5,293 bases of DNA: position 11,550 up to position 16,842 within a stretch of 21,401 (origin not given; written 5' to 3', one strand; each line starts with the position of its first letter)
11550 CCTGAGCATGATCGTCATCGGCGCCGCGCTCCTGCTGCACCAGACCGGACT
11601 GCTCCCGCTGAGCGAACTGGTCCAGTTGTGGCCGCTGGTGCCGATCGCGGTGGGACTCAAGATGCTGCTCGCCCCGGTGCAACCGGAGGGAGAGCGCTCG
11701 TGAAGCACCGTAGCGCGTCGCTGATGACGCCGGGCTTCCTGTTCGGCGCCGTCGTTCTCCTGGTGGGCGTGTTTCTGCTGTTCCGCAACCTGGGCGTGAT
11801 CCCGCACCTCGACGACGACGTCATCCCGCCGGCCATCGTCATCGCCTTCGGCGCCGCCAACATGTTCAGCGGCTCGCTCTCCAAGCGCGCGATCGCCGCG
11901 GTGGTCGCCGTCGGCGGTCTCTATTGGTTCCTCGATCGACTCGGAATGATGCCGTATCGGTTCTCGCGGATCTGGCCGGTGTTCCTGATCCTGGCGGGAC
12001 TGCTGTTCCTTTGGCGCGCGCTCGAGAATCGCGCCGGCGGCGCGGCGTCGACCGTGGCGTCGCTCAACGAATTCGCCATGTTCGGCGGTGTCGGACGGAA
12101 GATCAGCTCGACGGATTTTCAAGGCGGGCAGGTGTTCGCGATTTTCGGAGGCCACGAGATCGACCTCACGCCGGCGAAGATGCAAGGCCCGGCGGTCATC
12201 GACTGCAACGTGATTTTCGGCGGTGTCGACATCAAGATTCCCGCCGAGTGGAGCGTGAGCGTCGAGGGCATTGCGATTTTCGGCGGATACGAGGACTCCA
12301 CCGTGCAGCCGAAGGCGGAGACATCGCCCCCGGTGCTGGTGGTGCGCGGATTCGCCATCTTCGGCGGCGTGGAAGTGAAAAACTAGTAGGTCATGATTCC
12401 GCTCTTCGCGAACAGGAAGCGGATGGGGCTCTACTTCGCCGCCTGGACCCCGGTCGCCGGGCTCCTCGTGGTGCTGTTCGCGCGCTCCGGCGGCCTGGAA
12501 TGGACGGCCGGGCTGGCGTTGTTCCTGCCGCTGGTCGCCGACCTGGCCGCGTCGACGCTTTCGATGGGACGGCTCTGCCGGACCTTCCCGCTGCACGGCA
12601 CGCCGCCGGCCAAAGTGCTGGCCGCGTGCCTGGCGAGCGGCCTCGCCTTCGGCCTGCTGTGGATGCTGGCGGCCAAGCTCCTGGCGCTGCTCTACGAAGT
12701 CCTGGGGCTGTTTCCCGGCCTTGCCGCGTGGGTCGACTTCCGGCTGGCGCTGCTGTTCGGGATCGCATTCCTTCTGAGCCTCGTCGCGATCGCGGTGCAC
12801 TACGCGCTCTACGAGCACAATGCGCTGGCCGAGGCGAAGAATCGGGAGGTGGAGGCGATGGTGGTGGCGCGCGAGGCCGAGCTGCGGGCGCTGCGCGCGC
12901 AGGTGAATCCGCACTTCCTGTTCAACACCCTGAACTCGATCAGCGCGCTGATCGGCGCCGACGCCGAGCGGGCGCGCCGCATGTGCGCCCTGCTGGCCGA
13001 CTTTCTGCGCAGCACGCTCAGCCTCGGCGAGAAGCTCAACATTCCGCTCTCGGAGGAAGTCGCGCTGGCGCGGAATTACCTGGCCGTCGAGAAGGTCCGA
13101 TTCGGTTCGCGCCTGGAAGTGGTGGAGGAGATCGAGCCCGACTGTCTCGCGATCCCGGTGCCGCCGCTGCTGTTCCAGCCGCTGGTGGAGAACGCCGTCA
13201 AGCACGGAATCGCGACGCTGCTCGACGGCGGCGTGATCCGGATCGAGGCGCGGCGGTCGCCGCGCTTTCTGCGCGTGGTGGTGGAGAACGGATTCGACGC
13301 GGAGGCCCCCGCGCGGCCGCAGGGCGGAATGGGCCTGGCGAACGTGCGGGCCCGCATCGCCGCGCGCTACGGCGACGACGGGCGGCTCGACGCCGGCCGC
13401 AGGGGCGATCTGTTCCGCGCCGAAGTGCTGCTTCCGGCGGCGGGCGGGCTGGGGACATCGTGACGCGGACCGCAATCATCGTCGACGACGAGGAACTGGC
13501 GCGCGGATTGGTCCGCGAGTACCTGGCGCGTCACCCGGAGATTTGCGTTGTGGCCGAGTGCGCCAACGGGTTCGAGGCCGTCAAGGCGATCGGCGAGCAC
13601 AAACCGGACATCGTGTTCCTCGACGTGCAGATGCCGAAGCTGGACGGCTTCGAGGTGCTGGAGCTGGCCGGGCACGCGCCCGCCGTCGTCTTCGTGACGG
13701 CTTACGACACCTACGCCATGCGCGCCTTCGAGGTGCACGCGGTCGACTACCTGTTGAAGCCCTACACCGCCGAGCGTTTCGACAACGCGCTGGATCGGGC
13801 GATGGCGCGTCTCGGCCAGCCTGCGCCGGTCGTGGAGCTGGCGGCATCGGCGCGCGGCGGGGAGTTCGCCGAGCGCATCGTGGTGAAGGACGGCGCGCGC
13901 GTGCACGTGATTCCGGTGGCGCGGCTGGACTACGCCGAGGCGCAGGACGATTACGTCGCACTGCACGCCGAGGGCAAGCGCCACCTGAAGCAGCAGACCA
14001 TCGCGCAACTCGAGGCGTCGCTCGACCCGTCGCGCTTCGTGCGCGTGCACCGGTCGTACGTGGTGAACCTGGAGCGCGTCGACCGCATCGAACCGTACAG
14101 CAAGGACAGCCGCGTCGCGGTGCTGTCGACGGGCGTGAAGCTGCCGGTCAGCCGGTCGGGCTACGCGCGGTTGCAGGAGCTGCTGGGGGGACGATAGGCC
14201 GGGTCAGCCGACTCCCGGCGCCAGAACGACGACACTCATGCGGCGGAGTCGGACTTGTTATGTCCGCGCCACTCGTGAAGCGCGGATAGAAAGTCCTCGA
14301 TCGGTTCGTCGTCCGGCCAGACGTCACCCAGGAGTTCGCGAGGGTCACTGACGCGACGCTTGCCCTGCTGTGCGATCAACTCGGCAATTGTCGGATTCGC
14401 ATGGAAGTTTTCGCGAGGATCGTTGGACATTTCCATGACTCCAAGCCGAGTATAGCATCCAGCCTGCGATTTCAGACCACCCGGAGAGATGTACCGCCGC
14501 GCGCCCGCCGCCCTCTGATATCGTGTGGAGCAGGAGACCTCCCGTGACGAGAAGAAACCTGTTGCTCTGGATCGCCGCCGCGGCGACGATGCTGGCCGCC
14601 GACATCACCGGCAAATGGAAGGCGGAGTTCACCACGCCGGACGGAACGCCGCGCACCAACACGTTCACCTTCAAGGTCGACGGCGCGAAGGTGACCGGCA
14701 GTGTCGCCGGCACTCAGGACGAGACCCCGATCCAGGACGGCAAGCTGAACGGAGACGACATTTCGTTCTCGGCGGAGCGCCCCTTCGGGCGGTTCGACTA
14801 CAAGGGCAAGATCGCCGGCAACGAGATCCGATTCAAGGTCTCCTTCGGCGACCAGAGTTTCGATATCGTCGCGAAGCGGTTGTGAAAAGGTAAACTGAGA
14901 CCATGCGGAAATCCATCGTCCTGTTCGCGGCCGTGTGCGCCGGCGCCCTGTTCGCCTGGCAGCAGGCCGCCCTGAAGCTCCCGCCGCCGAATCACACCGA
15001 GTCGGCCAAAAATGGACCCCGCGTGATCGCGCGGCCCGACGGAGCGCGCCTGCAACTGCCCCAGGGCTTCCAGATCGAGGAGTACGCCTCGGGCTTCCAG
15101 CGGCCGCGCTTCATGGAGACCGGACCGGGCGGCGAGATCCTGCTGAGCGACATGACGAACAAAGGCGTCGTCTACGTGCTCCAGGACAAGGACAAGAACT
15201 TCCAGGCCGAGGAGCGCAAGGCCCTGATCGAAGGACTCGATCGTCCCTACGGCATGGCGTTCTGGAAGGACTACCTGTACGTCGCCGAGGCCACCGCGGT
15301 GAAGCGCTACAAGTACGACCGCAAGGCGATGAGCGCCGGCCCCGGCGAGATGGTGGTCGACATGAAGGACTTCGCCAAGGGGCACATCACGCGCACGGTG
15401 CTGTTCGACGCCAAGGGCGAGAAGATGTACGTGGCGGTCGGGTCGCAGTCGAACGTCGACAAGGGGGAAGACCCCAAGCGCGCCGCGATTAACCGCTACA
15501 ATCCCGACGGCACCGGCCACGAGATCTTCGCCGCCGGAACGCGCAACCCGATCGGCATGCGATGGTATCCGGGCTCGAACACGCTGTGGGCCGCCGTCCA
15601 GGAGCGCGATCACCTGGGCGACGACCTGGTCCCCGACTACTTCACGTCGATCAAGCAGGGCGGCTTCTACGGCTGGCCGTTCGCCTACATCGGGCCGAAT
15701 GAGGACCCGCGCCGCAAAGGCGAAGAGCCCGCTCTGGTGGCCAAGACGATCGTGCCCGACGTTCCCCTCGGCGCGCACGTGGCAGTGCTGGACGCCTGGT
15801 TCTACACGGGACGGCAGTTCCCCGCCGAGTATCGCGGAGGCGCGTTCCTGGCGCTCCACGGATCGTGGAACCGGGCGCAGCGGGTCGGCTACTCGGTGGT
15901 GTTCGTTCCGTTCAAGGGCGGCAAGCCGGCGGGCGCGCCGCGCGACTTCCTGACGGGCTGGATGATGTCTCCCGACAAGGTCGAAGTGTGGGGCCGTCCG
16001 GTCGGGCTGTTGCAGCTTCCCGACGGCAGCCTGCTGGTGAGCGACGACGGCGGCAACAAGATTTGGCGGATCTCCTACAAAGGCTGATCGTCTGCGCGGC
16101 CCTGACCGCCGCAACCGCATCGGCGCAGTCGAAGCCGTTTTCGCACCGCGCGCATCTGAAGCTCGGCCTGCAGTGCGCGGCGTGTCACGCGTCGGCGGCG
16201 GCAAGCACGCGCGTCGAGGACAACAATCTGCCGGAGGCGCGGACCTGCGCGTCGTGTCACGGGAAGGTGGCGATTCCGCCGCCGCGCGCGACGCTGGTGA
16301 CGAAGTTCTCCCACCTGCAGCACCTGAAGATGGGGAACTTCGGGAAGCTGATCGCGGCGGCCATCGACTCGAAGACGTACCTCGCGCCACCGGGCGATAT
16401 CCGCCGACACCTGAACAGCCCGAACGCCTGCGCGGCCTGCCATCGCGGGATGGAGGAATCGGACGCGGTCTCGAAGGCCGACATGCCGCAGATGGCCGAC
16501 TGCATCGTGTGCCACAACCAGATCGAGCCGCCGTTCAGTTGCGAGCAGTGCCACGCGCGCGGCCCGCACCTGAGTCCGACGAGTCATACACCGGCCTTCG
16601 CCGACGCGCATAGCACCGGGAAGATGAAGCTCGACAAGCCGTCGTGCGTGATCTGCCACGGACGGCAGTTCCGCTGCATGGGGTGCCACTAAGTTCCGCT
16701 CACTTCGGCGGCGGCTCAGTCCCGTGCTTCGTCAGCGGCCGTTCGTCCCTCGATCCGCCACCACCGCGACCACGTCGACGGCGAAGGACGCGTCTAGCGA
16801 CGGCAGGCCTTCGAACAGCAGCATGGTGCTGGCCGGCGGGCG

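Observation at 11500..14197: Four-gene translationally coupled module: DUF5668 mini-protein, LiaF-like toastrack protein, LytS-type kinase, LytTR regulator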

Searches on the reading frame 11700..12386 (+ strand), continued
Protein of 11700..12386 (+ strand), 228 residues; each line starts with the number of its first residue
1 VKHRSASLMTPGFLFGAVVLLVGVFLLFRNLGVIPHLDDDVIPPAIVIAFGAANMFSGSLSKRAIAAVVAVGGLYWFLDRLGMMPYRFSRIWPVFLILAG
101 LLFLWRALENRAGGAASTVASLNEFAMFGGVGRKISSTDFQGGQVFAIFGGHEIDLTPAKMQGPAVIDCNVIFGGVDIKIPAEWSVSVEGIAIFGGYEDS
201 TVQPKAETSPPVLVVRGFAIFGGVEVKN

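Call 62: find_encoding_contigs(protein=P0001, flank=10000, max_places=2)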
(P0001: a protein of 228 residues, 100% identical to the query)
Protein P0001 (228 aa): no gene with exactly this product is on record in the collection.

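Call 64: search_protein_families(library=pfam, alignment_id=A1, max_evalue=0.001)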
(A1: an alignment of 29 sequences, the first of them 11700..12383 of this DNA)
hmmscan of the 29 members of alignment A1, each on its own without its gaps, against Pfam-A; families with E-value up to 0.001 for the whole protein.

A. member 1, window:11700-12383:+ (228 aa): 4 families
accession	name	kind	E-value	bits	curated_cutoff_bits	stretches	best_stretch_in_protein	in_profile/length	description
PF18917.5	LiaI-LiaF-like_TM1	-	1.9e-11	44.3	27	1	66-104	4-42/42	LiaI-LiaF-like transmembrane region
PF22570.1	LiaF-TM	-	2.6e-11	44.6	27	2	14-107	1-94/98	LiaF transmembrane domain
PF09922.15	LiaF-like_C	-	6.6e-06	26.4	29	1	138-198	12-73/114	Cell wall-active antibiotics response LiaF, C-terminal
PF04976.17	DmsC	-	0.00021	21.2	22.3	1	49-106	71-131/275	DMSO reductase anchor subunit (DmsC)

B. families by the number of members that match (of 29 scanned): 4 families
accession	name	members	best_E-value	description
PF18917.5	LiaI-LiaF-like_TM1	29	3.4e-24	LiaI-LiaF-like transmembrane region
PF22570.1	LiaF-TM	29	7.1e-20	LiaF transmembrane domain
PF09922.15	LiaF-like_C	28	7.6e-09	Cell wall-active antibiotics response LiaF, C-terminal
PF04976.17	DmsC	1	0.00021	DMSO reductase anchor subunit (DmsC)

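Call 75: search_dna_similar(query=window:11700-12383:+, collection=plasmids, mode=protein, max_evalue=0.00001, max_rows=15)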
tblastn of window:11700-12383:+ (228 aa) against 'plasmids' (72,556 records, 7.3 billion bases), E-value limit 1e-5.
Records with a match: 6; places in all: 6; records where one place covers at least 80% of the query: 2.
Best place of each record, by identity: <60% 6.
By first word of the organism name: Natronorubrum 1; Haloprofundus 1; Natrinema 1; Natronosalvus 1; Salinirubellus 1; Halomicrobium 1.
By predicted mobility (MOB-suite, as given by PLSDB): non-mobilizable 6.
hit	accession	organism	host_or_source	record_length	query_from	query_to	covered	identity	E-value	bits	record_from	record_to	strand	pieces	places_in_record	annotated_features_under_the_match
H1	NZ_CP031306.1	Natronorubrum bangense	Cell culture,The Bange salt-alkaline ...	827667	44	228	81%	33.3%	6e-23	103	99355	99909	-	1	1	LiaF domain-containing protein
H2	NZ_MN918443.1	Haloprofundus sp. MHR1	-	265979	44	228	81%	32.6%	1e-17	88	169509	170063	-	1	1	LiaF domain-containing protein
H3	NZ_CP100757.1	Natrinema gelatinilyticum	marine sediment,sediment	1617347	91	228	61%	36.7%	1e-17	88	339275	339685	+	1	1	record has no annotation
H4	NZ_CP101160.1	Natronosalvus amylolyticus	cell culture,sediment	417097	68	228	71%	30.6%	6e-17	86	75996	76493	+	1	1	LiaF domain-containing protein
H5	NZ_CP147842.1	Salinirubellus sp. SYNS196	cell cuture,sediment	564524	92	227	60%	35.7%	2e-18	91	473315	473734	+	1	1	LiaF domain-containing protein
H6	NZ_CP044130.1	Halomicrobium sp. LC1Hm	-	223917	66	228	71%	29.2%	3e-16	84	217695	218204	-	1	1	LiaF domain-containing protein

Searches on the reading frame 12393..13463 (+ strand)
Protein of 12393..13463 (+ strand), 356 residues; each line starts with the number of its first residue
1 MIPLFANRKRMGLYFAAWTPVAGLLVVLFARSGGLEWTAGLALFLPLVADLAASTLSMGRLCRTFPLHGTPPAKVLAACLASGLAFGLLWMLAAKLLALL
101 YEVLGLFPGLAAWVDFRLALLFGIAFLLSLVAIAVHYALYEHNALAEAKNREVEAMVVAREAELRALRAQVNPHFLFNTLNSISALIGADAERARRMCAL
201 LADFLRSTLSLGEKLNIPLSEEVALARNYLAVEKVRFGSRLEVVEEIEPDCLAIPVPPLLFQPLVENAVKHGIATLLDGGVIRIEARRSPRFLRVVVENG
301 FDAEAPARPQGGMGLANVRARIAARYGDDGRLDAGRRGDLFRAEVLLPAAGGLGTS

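Call 3: search_protein_families(library=pfam, proteins=[window:12393-13463:+], max_evalue=0.1)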
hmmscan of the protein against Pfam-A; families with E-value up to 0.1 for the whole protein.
window:12393-13463:+ (356 aa): 2 families
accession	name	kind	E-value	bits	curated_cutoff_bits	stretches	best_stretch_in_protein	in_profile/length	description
PF06580.19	His_kinase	-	4.7e-26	91.3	25.2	1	162-241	1-81/81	Histidine kinase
PF02518.31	HATPase_c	-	0.0043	17.9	26.4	1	260-334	9-93/111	Histidine kinase-, DNA gyrase B-, and HSP90-like ATPase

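Call 4: search_protein_families(library=ncbifam, proteins=[window:12393-13463:+], max_evalue=0.1)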
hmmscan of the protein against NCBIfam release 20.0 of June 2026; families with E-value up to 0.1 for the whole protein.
window:12393-13463:+ (356 aa): 2 families
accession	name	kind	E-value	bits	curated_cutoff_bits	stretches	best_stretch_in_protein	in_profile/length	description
NF038091.1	T4SS_VirB10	equivalog_domain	0.029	14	220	1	109-150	101-142/197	type IV secretion system protein VirB10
NF052344.1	slr1601_fam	subfamily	0.055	13.5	70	1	122-178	11-67/91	slr1601 family putative cell division protein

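Call 44: find_related_loci(query=A5, collection=metagenome_contigs, flank=4000)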
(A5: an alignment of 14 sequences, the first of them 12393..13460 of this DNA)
Query A5 (356 aa) in metagenome_contigs; peptide patterns used: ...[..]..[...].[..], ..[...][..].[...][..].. (x = any residue, [..] = any of these).
600 stretches matched a pattern (row limit reached: there are more); 600 encode a relative of the query (tblastn E <= 1e-3); the best 80 are kept; 80 distinct loci.
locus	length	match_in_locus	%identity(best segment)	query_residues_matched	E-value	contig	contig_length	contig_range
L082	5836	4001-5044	47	1-349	2e-89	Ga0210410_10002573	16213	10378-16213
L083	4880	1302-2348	47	1-349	3e-87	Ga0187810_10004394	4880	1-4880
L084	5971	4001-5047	50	1-349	1e-86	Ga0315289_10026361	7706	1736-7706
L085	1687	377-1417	47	1-349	3e-91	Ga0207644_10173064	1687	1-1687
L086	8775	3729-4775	44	1-349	4e-82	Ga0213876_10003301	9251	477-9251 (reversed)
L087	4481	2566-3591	47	1-351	7e-82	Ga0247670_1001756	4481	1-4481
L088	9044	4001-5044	48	1-348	1e-81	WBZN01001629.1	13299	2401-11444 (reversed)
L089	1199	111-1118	43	1-350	5e-87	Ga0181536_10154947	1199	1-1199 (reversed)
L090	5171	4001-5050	45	1-349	4e-80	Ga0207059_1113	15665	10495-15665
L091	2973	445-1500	43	1-352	5e-78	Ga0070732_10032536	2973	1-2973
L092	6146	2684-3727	46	1-348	8e-76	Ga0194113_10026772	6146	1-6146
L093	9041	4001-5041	46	1-348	1e-74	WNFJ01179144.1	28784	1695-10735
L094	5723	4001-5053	44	1-355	2e-74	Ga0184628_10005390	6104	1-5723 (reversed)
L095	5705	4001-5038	38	3-348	8e-73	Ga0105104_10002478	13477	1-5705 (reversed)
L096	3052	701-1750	45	1-350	2e-72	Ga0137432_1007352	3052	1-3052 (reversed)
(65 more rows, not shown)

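Call 60: search_solved_structures(query=window:12393-13460:+, max_evalue=0.01)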
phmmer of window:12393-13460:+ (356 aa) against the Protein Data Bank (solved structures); distinct sequences matched with E-value up to 0.01: 1.
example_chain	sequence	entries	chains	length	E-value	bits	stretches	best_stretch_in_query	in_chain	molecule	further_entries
6swj_A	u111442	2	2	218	1.6e-23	86.7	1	169-302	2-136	Histidine kinase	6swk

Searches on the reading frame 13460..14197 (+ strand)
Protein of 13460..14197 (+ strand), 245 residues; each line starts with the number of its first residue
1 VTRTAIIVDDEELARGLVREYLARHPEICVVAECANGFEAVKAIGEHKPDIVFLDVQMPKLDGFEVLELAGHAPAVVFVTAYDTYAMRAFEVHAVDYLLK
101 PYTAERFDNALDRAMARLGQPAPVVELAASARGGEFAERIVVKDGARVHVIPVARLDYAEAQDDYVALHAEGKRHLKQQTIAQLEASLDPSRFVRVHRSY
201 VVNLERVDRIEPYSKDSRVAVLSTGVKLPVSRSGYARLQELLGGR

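Call 3: search_protein_families(library=pfam, proteins=[window:13460-14197:+], max_evalue=0.1)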
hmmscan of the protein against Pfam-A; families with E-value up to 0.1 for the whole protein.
window:13460-14197:+ (245 aa): 3 families
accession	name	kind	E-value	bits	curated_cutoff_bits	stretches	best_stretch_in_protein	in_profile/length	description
PF04397.21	LytTR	-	5e-24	84.8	22.6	1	147-242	2-97/98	LytTr DNA-binding domain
PF00072.30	Response_reg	-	5.7e-23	81.6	30.2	1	6-111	2-110/111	Response regulator receiver domain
PF18312.6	ScsC_N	-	0.036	14.2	25.8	0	16-28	7-19/34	Copper resistance protein ScsC N-terminal domain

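Call 4: search_protein_families(library=ncbifam, proteins=[window:13460-14197:+], max_evalue=0.1)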
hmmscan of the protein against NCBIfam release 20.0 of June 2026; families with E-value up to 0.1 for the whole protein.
window:13460-14197:+ (245 aa): 94 families (the best 25 are shown)
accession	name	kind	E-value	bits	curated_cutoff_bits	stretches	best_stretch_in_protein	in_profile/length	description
NF008677.0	PRK11697.1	equivalog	4.2e-52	176.9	246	1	4-243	3-236/238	two-component system response regulator BtsR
NF010684.1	PRK14084.1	equivalog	1.4e-31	110.1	375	1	5-237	3-247/254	response regulator transcription factor LytR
NF001965.0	PRK00742.1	subfamily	1.4e-19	70.5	293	1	5-106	6-113/357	chemotaxis-specific protein-glutamate methyltransferase CheB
TIGR02875.1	spore_0_A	equivalog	7e-17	61.5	200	1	6-111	6-118/262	sporulation transcription factor Spo0A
NF009206.0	PRK12555.1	subfamily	1.1e-15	57.5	342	1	6-105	4-109/340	chemotaxis-specific protein-glutamate methyltransferase CheB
NF007935.0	PRK10651.1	equivalog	5.2e-14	51.9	250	1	4-116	8-125/216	two-component system response regulator NarL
NF008469.0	PRK11361.1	equivalog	1.7e-13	50.1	714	1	3-115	5-120/461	acetoacetate metabolism transcriptional regulator AtoC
NF041367.1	CheY_Halo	equivalog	2e-13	50.7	200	1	6-111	2-110/114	chemotaxis protein CheY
NF011896.0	PRK15369.1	equivalog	2.6e-12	46.8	242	1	5-102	6-108/211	two component system response regulator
NF007419.0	PRK09958.1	equivalog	3.5e-12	46.3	251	1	4-69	2-66/204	acid-sensing system DNA-binding response regulator EvgA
NF045944.1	ResRegRpaBCyano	equivalog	6.6e-12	45.3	330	1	6-120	1-117/229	response regulator transcription factor RpaB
NF007135.0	PRK09581.1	equivalog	9e-11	41.2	474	1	1-102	1-107/457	PleD family two-component system response regulator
NF007969.0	PRK10693.1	equivalog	1e-10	41.2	329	1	4-102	9-110/337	two-component system response regulator RssB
NF040689.1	MtrAB_MtrA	equivalog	4.3e-10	39.3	300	1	7-153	3-150/219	MtrAB system response regulator MtrA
TIGR01387.1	cztR_silR_copR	subfamily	5.6e-10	39.2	279.2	1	7-113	3-109/218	heavy metal response regulator transcription factor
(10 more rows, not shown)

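Call 59: search_solved_structures(query=window:13460-14194:+, max_evalue=0.001)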
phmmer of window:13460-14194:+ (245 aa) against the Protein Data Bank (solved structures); distinct sequences matched with E-value up to 0.001: 197 (the best 60 are shown).
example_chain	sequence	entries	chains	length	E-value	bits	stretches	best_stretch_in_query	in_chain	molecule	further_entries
2qv0_A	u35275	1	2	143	4.5e-18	69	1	5-114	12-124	Protein mrkE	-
6m8o_A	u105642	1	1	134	2.3e-16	63.4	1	5-117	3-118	DNA-binding response regulator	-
1dz3_A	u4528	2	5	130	1.3e-13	54.4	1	6-112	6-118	Stage 0 sporulation protein A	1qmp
9xzo_A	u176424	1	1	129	3.3e-12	49.8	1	5-111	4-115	De novo protein M1X0B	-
6swf_A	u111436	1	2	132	3.3e-12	49.8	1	5-120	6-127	Two-component response regulator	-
6swb_A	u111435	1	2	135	4.7e-12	49.3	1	6-120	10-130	Two-component response regulator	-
1s8n_A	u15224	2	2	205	4.8e-12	49.3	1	3-120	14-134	putative antiterminator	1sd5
5wq0_D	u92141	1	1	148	6.4e-12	48.9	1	3-112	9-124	Stage 0 sporulation protein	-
6wsh_A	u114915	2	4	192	1.4e-11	47.8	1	5-117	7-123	Response regulator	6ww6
6swl_A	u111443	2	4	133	3.7e-11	46.4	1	3-115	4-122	Two-component response regulator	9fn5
6er7_A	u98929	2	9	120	4.4e-11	46.1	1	5-115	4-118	120aa long hypothetical chemotaxis protein (CheY)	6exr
5wq0_B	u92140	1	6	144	8.4e-11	45.2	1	3-111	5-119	Stage 0 sporulation protein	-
6xvu_A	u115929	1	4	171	9.8e-11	45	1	17-116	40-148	Response regulator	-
3t8y_A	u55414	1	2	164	1e-10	44.9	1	5-103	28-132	Chemotaxis response regulator protein-glutamate methylesterase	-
1mvo_A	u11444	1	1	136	1.5e-10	44.4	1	2-120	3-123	PhoP response regulator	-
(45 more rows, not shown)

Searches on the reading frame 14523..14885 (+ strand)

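Call 3: search_protein_families(library=pfam, proteins=[window:14523-14885:+], max_evalue=0.1)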
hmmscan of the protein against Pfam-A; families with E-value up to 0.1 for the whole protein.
window:14523-14885:+ (120 aa): 1 family
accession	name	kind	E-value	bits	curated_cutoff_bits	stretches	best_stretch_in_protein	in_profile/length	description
PF10518.14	TAT_signal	-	0.081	13.4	22.7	0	8-25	2-19/21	TAT (twin-arginine translocation) pathway signal sequence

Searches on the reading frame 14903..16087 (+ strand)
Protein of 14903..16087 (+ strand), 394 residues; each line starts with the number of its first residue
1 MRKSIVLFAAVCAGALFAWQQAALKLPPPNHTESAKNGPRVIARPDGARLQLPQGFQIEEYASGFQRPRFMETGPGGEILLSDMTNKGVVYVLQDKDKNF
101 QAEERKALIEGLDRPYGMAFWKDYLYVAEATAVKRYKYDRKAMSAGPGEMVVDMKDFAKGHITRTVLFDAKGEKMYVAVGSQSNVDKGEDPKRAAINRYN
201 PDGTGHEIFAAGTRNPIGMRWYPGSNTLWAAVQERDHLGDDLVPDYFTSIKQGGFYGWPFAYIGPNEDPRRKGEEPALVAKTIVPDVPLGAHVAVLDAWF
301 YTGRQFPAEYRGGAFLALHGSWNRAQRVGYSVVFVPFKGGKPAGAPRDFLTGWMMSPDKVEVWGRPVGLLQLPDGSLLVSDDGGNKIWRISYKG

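Call 3: search_protein_families(library=pfam, proteins=[window:14903-16087:+], max_evalue=0.1)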
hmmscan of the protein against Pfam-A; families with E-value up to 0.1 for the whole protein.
window:14903-16087:+ (394 aa): 4 families
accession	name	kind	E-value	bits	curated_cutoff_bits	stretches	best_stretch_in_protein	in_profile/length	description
PF07995.17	GSDH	-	2.6e-11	43.8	25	1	129-316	80-275/332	Glucose / Sorbosone dehydrogenase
PF23500.1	DUF7133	-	0.00012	22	27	1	85-133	56-104/385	Domain of unknown function (DUF7133)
PF22807.2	TrAA12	-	0.0002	20.2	30.9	1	285-359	274-344/463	TrAA12-like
PF23368.1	DUF7092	-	0.0069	17.4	24.5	0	19-55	36-67/77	Domain of unknown function (DUF7092)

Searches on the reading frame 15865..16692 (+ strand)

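Call 38: search_protein_families(library=pfam, proteins=[window:15865-16692:+], max_evalue=0.001)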
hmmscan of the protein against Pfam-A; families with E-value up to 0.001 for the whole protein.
window:15865-16692:+ (275 aa): 2 families
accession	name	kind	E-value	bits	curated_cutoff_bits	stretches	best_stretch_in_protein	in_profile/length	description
PF14522.11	Cytochrome_C7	-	1.2e-09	38.3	24.8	2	92-134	3-50/67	Cytochrome c7 and related cytochrome c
PF14537.11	Cytochrom_c3_2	-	9.6e-08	32.8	25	1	97-136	2-37/79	Cytochrome c3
